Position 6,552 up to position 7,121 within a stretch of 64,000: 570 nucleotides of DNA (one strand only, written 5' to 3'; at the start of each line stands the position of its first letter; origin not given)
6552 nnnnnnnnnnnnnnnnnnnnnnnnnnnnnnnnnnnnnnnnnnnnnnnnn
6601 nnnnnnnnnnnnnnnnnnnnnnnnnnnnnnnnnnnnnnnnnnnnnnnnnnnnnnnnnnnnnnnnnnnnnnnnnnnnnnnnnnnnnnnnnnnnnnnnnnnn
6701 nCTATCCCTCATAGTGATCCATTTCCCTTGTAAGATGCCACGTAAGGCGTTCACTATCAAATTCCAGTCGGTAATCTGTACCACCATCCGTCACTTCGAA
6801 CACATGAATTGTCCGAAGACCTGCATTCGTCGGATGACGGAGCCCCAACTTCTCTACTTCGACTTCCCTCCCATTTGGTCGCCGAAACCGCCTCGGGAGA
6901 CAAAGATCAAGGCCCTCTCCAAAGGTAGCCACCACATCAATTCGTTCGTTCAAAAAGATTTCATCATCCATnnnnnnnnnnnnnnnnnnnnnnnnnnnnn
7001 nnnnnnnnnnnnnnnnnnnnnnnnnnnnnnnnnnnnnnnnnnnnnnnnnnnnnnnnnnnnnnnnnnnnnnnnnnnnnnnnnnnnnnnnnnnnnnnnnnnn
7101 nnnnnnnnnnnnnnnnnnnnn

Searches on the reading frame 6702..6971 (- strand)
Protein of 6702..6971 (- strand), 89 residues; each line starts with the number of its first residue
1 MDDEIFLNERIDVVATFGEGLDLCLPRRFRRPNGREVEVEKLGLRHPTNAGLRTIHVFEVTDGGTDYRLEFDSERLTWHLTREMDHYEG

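Call 41: search_protein_families(library=pfam, proteins=[window:6702-6971:-], max_evalue=0.1)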
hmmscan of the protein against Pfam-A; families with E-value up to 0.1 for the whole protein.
window:6702-6971:- (89 aa): 0 families

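Call 48: find_related_loci(query=A8, collection=genome_contigs, flank=6000)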
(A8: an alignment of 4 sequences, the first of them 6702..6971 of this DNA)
Query A8 (89 aa) in genome_contigs; peptide patterns used: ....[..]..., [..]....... (x = any residue, [..] = any of these).
64 stretches matched a pattern; 21 encode a relative of the query (tblastn E <= 1e-3); 21 distinct loci.
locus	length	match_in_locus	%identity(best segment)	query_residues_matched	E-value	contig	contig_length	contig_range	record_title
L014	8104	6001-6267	76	1-89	3e-45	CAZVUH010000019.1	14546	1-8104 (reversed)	MAG TPA_asm: uncultured Candidatus Saccharibacteria bacterium isolate SRP193066_co1_97 genome assembly, contig: NODE_387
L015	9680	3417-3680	73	1-88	5e-44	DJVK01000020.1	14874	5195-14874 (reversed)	MAG TPA_asm: Candidatus Saccharibacteria bacterium UBA6258 UBA6258_contig_76876, whole genome shotgun sequence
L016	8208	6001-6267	71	1-89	8e-44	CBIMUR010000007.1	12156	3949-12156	MAG TPA_asm: uncultured bacterium isolate SRR16817064_concoct_5 genome assembly, contig: ERZ27394172.2166, whole genome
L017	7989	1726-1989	76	1-88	2e-43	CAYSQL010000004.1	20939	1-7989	MAG TPA_asm: uncultured Candidatus Saccharibacteria bacterium isolate SRP216815_co1_70 genome assembly, contig: NODE_292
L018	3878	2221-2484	72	1-88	1e-42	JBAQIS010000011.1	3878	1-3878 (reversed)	MAG: Candidatus Saccharimonas aalborgensis isolate MFD10512_ilm_asm_bin63 k127_46301, whole genome shotgun sequence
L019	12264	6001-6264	73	1-88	9e-42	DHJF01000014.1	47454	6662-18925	MAG TPA_asm: Candidatus Saccharibacteria bacterium UBA4727 UBA4727_contig_399, whole genome shotgun sequence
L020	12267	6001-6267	71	1-88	1e-40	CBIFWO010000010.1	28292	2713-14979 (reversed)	MAG TPA_asm: uncultured bacterium isolate ERR14720264_binner12_Refined_13 genome assembly, contig: ERZ27336811.32, whole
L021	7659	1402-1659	72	1-86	5e-40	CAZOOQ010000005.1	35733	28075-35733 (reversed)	MAG TPA_asm: uncultured Candidatus Saccharibacteria bacterium isolate SRP285395_co1_40 genome assembly, contig: NODE_166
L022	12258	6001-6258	74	1-86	1e-39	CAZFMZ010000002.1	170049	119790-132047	MAG TPA_asm: uncultured Candidatus Saccharibacteria bacterium isolate SRP118108_co1_39 genome assembly, contig: NODE_16_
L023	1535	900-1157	76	1-86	2e-40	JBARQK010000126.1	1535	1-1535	MAG: Candidatus Saccharimonadaceae bacterium isolate MFD13448_ilm_asm_bin4 k127_48686, whole genome shotgun sequence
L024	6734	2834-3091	71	1-86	5e-38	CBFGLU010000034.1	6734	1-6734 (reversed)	MAG TPA_asm: uncultured bacterium isolate SRR28044139_metabat2_20 genome assembly, contig: ERZ27254127.2100, whole genom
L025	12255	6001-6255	72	1-85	5e-38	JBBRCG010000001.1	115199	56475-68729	MAG: Candidatus Saccharimonadales bacterium isolate Co_metawrap_2390 Cmw_2390_k141_435828_length_115199_cov_11.0000, who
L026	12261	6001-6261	71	1-87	1e-37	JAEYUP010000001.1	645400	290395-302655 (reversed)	MAG: Candidatus Parcubacteria bacterium isolate OH_CBlB_173 k127_2475498, whole genome shotgun sequence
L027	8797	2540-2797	64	1-86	2e-37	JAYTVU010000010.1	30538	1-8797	MAG: bacterium isolate GFS_5742 GFS_5742_9, whole genome shotgun sequence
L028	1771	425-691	66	1-89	1e-37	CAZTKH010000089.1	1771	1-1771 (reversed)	MAG TPA_asm: uncultured Candidatus Saccharimonas sp. isolate SRP192927_co4_495 genome assembly, contig: NODE_228890_leng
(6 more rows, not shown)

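Call 58: search_protein_families(library=padloc, proteins=[window:6702-6971:-], max_evalue=1)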
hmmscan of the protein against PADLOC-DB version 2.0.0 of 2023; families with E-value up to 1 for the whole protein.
window:6702-6971:- (89 aa): 1 family
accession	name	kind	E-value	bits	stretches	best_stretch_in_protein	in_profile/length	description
PDLC04829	PDC-S02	-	0.043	12.3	1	12-32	49-69/92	-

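Call 109: find_related_loci(query=A8, collection=metagenome_contigs, flank=5000)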
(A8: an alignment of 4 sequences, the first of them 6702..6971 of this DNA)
Query A8 (89 aa) in metagenome_contigs; peptide patterns used: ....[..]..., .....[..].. (x = any residue, [..] = any of these).
135 stretches matched a pattern; 39 encode a relative of the query (tblastn E <= 1e-3); 39 distinct loci.
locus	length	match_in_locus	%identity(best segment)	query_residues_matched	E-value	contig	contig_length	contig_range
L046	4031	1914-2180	81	1-89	3e-47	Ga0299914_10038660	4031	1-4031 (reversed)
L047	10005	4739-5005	76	1-89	3e-46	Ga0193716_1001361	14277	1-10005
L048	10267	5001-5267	76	1-89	3e-46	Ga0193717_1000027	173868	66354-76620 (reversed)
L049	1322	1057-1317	78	1-87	1e-46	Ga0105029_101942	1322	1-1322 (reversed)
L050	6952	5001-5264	74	1-88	1e-43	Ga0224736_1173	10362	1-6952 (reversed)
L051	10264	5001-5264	74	1-88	6e-44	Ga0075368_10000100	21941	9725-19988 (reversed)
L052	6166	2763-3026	74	1-88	1e-43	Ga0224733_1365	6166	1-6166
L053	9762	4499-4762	74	1-88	6e-44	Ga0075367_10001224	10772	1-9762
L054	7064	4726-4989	74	1-88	1e-43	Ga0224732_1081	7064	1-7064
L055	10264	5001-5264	74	1-88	3e-43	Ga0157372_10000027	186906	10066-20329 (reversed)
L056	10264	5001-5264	74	1-88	3e-42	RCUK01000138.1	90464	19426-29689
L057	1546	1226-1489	76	1-88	3e-43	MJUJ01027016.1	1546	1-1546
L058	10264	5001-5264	69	1-88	5e-41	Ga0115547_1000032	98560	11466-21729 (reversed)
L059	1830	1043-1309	65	1-89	8e-41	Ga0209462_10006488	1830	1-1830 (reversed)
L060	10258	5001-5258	71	1-86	2e-40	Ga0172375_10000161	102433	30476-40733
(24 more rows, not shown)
